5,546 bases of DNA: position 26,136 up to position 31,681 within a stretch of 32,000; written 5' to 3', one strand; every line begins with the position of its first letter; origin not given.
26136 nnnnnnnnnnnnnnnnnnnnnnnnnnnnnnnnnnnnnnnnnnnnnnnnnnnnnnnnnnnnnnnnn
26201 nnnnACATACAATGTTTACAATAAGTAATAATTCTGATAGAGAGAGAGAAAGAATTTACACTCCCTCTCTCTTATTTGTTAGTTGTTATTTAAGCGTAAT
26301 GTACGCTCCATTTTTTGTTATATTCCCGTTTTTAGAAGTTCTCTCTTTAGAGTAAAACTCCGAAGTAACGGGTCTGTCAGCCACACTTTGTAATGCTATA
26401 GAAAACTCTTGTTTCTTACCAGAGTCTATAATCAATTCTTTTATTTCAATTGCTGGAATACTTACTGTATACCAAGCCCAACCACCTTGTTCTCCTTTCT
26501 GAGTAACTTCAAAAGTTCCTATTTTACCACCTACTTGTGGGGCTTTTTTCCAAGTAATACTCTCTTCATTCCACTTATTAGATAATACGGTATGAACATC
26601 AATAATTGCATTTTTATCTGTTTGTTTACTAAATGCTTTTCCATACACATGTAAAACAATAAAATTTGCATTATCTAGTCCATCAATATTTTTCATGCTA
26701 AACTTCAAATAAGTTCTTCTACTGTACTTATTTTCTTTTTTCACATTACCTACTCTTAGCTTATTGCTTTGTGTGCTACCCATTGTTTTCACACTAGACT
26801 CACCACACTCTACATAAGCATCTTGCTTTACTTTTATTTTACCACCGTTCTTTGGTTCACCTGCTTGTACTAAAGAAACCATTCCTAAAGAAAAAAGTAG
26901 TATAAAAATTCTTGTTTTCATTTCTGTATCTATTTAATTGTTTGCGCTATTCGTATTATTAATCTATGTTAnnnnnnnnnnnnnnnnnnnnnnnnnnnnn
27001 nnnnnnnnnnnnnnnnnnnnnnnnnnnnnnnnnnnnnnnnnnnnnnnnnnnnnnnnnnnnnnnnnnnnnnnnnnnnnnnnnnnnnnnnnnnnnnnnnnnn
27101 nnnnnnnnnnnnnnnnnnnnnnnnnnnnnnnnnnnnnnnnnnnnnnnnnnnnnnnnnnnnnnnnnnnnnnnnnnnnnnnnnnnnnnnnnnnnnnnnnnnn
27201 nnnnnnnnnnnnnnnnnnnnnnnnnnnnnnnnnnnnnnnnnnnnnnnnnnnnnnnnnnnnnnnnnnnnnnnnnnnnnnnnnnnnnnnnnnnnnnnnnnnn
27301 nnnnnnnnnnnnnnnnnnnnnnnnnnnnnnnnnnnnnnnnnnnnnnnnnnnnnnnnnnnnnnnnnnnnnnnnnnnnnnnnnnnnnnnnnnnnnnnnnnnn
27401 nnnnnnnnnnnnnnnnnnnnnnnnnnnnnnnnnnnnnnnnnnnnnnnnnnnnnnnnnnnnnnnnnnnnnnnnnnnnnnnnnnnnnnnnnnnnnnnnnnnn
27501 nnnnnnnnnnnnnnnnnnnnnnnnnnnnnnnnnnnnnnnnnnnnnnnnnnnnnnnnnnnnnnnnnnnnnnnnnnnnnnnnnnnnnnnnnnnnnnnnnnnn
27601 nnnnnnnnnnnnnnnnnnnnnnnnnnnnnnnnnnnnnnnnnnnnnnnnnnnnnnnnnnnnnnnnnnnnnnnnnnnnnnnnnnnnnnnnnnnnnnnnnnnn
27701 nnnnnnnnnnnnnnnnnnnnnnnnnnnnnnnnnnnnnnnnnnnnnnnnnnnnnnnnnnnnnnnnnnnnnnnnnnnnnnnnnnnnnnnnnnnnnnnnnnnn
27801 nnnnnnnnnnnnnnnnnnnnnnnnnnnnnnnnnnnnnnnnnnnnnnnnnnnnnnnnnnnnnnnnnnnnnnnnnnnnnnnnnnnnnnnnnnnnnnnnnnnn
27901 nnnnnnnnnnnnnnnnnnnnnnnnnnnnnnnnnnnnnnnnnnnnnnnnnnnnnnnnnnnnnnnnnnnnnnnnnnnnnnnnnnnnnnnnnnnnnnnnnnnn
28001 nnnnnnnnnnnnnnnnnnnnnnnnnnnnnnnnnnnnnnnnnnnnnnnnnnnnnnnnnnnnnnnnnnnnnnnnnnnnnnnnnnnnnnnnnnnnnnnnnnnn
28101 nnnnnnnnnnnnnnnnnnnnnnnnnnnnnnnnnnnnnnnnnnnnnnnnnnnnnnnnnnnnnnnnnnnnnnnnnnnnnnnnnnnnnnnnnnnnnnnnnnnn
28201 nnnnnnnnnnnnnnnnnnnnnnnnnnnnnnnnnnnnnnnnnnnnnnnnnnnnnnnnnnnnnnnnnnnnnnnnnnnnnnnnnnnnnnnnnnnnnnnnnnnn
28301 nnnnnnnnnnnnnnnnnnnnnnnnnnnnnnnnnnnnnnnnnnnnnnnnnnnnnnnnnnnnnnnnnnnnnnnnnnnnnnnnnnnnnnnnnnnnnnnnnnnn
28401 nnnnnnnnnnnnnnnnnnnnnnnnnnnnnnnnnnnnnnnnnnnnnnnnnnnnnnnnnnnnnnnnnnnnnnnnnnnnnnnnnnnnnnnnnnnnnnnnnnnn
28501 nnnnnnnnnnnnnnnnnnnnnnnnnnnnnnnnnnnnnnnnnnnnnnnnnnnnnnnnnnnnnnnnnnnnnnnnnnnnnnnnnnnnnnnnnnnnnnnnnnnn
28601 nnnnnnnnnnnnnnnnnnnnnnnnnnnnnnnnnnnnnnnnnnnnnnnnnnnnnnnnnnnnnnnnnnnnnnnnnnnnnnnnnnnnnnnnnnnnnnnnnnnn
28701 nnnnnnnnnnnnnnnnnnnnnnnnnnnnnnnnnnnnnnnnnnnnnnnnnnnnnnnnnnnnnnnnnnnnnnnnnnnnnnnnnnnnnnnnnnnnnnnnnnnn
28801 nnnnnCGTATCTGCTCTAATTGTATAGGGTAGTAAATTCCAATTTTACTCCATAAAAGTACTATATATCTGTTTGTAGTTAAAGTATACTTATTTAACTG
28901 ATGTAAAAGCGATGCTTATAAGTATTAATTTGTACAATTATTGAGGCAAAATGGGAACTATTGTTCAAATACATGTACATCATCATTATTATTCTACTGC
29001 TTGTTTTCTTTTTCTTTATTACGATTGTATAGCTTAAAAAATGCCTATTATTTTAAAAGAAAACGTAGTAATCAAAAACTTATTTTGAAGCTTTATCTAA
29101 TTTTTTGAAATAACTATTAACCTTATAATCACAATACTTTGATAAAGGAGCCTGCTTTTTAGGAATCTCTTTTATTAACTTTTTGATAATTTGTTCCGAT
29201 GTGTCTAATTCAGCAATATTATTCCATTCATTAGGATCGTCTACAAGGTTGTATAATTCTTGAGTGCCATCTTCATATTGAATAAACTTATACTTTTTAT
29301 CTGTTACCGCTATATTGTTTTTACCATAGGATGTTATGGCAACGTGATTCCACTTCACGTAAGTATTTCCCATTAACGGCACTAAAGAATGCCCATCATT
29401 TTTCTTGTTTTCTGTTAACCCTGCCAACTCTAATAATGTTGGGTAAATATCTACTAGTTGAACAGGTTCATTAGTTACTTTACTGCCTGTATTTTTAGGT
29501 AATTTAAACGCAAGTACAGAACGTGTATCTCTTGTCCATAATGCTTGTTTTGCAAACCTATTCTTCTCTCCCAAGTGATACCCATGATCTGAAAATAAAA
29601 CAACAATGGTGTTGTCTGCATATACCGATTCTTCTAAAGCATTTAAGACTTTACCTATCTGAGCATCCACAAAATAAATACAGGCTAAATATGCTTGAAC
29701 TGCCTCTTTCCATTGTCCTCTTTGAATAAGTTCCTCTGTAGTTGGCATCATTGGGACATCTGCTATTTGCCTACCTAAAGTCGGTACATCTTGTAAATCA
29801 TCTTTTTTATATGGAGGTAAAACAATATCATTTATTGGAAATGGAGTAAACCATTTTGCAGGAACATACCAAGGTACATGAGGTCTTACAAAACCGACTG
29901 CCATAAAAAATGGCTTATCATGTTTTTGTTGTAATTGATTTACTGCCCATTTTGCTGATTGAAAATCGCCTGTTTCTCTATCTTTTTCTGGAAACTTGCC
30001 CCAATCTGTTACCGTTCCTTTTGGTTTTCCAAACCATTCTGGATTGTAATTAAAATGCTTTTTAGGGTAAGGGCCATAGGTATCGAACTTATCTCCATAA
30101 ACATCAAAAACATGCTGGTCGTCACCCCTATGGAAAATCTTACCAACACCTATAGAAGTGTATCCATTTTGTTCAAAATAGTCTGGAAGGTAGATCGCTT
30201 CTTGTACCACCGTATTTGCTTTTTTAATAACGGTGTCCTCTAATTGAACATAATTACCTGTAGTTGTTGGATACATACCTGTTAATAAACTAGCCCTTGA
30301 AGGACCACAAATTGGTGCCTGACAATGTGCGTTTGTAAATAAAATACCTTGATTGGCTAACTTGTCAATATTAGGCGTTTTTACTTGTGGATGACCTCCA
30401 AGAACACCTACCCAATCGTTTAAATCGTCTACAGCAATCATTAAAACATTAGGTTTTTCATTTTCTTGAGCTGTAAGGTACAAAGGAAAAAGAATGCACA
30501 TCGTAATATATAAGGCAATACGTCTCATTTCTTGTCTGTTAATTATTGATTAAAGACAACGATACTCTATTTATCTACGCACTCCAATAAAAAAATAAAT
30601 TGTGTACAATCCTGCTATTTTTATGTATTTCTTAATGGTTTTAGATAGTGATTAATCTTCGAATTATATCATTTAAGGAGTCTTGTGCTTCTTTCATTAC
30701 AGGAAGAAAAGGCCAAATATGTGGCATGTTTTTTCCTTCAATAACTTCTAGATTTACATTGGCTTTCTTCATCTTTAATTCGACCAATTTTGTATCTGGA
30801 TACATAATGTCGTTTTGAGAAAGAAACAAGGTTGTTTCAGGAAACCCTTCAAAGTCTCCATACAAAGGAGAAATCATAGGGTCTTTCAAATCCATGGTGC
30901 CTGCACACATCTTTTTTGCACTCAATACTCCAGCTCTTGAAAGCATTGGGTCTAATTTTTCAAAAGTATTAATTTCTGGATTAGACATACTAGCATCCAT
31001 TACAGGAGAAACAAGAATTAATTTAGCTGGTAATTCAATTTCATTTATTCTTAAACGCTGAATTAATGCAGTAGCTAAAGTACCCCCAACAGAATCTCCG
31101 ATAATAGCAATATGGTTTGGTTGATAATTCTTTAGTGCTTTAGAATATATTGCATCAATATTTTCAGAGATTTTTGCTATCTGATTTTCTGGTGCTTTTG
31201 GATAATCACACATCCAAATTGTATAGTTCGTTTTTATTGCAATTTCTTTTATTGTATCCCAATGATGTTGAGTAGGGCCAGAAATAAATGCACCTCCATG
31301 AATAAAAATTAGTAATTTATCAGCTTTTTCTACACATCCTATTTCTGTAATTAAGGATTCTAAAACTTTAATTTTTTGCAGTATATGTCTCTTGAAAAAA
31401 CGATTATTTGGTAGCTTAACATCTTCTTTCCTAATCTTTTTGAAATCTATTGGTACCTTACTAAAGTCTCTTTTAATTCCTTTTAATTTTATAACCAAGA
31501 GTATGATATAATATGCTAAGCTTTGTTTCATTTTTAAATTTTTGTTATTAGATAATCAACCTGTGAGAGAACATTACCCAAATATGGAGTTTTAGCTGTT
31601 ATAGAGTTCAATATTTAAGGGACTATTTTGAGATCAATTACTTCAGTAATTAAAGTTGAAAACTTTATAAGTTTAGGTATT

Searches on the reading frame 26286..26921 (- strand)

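Call 41: search_protein_families(library=pfam, proteins=[window:26286-26921:-], max_evalue=0.001)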
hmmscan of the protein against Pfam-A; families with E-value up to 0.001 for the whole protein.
window:26286-26921:- (211 aa): 1 family
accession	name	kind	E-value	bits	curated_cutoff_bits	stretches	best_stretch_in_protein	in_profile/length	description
PF24517.2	CBM96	-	1.8e-18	67.4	26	1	29-197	5-156/164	Carbohydrate-binding module family 96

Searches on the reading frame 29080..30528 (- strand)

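Call 41: search_protein_families(library=pfam, proteins=[window:29080-30528:-], max_evalue=0.001)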
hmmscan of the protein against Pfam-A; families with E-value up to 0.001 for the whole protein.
window:29080-30528:- (482 aa): 4 families
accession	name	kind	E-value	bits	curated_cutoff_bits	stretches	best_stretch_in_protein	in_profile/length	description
PF00884.28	Sulfatase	-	3.2e-47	161.8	25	1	26-370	1-300/301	Sulfatase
PF16347.10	SGSH_C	-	1.1e-15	58.5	29.3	1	320-459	1-152/154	N-sulphoglucosamine sulphohydrolase, C-terminal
PF01663.27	Phosphodiest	-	7.8e-09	36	23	0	286-333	190-237/342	Type I phosphodiesterase / nucleotide pyrophosphatase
PF02995.22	DUF229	-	2.4e-06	27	25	1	275-330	301-356/496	Protein of unknown function (DUF229)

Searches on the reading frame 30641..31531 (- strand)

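Call 41: search_protein_families(library=pfam, proteins=[window:30641-31531:-], max_evalue=0.001)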
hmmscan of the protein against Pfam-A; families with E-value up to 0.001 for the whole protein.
window:30641-31531:- (296 aa): 5 families
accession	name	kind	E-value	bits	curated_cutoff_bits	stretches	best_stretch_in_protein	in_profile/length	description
PF07859.19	Abhydrolase_3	-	1.1e-37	130.3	25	1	74-273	1-208/210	alpha/beta hydrolase fold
PF10340.15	Say1_Mug180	-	6.9e-13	48.6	21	1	7-189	54-247/374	Steryl acetyl hydrolase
PF20434.5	BD-FAE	-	3.2e-07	30.5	26.8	1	71-154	13-104/215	BD-FAE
PF12146.15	Hydrolase_4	-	0.00022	21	27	1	119-193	56-125/239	Serine aminopeptidase, S33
PF05728.18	UPF0227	-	0.00036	20.9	21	1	74-165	2-85/187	Uncharacterised protein family (UPF0227)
